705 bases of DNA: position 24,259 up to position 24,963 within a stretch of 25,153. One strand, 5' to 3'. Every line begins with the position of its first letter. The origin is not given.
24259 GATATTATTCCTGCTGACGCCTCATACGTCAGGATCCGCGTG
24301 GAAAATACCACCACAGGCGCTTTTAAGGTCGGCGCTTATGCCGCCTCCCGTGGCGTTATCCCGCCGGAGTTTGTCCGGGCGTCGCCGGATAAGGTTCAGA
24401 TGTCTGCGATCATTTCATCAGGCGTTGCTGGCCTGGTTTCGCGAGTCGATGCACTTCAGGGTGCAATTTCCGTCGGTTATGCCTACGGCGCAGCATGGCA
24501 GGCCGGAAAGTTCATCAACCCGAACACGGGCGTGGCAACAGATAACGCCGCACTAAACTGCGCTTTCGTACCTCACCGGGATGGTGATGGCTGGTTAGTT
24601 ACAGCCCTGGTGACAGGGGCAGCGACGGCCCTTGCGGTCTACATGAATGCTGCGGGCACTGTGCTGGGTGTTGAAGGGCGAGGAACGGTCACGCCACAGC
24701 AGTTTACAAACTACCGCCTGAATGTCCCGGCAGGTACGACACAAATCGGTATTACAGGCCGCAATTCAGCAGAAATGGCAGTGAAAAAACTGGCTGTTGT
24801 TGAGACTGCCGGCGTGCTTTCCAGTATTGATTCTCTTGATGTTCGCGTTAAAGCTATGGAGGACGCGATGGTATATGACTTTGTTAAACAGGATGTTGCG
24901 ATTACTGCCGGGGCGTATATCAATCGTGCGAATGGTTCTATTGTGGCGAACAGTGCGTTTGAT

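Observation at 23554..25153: Tail fibre with a non-P2 N-terminus and at least three tandem paralogous modules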

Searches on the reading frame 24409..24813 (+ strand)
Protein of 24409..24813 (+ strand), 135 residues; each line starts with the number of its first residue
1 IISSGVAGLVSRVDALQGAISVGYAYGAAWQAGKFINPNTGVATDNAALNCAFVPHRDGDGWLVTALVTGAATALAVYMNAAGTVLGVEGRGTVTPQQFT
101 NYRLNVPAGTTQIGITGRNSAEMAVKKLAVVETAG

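Call 43: search_protein_representatives(alignment_id=A2)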
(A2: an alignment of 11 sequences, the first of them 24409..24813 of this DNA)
Query: 11 sequences, 135 profile positions. Proteins with E-value up to 0.001 (for the whole library): 275; up to 1e-10: 107; up to 1e-30: 19. The best 150 are listed.
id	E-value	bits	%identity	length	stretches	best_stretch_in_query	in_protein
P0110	1.3e-124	426.6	-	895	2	3-132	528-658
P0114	5.3e-111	382.5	-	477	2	2-131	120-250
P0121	1.1e-80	284.4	-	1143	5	5-131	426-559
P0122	7.3e-73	259.1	-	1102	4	2-130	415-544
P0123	5.1e-68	243.4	-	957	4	5-129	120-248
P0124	8.0e-55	200.6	-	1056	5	15-118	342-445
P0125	5.8e-48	178.4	-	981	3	11-129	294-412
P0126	9.4e-44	164.8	-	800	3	28-120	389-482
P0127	9.4e-41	155.1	-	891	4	25-125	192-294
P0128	2.9e-40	153.5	-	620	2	23-129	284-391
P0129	1.5e-39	151.2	-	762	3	17-120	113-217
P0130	2.3e-39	150.6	-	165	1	21-114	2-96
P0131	2.5e-37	144.0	-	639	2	16-133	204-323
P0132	6.2e-36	139.5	-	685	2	6-129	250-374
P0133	1.6e-34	135.0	-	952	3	32-131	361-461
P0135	4.5e-33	130.3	-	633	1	18-132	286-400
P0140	8.7e-28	113.1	-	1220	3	19-125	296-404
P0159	4.0e-20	88.3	-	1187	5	10-130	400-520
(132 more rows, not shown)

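Call 44: search_protein_families(library=pfam, proteins=[P0121, P0122, P0123, P0124, P0125, P0126, P0128, P0135, P0159, P0140], max_evalue=0.001)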
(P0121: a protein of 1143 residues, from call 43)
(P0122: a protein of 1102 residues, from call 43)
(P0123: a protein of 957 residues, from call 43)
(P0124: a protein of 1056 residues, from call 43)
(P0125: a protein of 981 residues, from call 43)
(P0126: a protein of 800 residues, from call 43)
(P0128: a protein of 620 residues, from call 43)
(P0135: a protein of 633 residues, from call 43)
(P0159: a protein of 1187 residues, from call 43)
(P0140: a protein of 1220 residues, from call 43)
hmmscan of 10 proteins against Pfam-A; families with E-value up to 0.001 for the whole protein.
P0121 (1143 aa): 1 family
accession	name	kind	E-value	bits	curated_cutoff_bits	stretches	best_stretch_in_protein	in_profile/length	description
PF17116.11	T9SS_plug_1st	-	0.00018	21.9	23.9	0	652-686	68-101/126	Type 9 secretion system plug protein 1st domain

P0122 (1102 aa): 0 families

P0123 (957 aa): 0 families

P0124 (1056 aa): 1 family
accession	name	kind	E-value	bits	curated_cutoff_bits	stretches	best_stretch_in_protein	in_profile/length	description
PF05988.18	DUF899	-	0.00046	20.3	27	0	480-529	159-208/224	Bacterial protein of unknown function (DUF899)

P0125 (981 aa): 0 families

P0126 (800 aa): 0 families

P0128 (620 aa): 1 family
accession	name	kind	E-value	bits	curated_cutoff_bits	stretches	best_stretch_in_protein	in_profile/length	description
PF13472.12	Lipase_GDSL_2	-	4.3e-08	34.3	32.9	1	414-600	4-174/178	GDSL-like Lipase/Acylhydrolase family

P0135 (633 aa): 1 family
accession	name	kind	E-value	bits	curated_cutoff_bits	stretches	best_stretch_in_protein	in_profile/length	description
PF13472.12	Lipase_GDSL_2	-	3.3e-14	54.2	32.9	1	420-611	2-172/178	GDSL-like Lipase/Acylhydrolase family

P0159 (1187 aa): 2 families
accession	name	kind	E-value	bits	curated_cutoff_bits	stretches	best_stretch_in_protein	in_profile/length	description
PF13472.12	Lipase_GDSL_2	-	4.7e-11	43.9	32.9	1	979-1163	1-175/178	GDSL-like Lipase/Acylhydrolase family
PF00657.28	Lipase_GDSL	-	2.7e-05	24.9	23.6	1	1035-1169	72-206/208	GDSL-like Lipase/Acylhydrolase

P0140 (1220 aa): 0 families

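Call 58: search_solved_structures(query=A2, max_evalue=10)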
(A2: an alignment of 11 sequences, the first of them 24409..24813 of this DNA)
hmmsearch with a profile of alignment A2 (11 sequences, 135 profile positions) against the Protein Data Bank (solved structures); distinct sequences matched with E-value up to 10: 2.
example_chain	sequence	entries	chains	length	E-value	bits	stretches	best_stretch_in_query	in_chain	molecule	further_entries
2pjh_A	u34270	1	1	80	1.1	12.4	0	103-129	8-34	Nuclear protein localization protein 4 homolog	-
7zr2_A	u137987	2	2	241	2.9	11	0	2-44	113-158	Spike protein S2',Chimeric protein mimic of SARS-CoV-2 Spike HR1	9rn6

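Call 81: predict_structure(alignment_id=A2)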
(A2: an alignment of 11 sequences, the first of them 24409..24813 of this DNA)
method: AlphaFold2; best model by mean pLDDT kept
length: 135 residues; sequences in the alignment: 11
mean_pLDDT: 88.3   pTM: 0.79
mean pLDDT of the five models: 88.3, 88.2, 88.1, 86.4, 85.8
residues with pLDDT >= 90: 99; 70-90: 11; 50-70: 22; < 50: 3
segments of 3 or more residues with pLDDT < 50: 133-135
pLDDT, mean of each block of 10 residues (from residue 1): 61 66 87 97 97 94 95 97 97 94 96 97 90 48
secondary structure, 60 per line:
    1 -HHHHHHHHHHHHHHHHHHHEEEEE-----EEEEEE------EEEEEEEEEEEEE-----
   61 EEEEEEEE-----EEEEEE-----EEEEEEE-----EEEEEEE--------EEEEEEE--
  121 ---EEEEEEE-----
elements in order: H2-20 E21-25 E31-36 E43-55 E61-68 E74-79 E85-91 E97-103 E112-118 E124-130
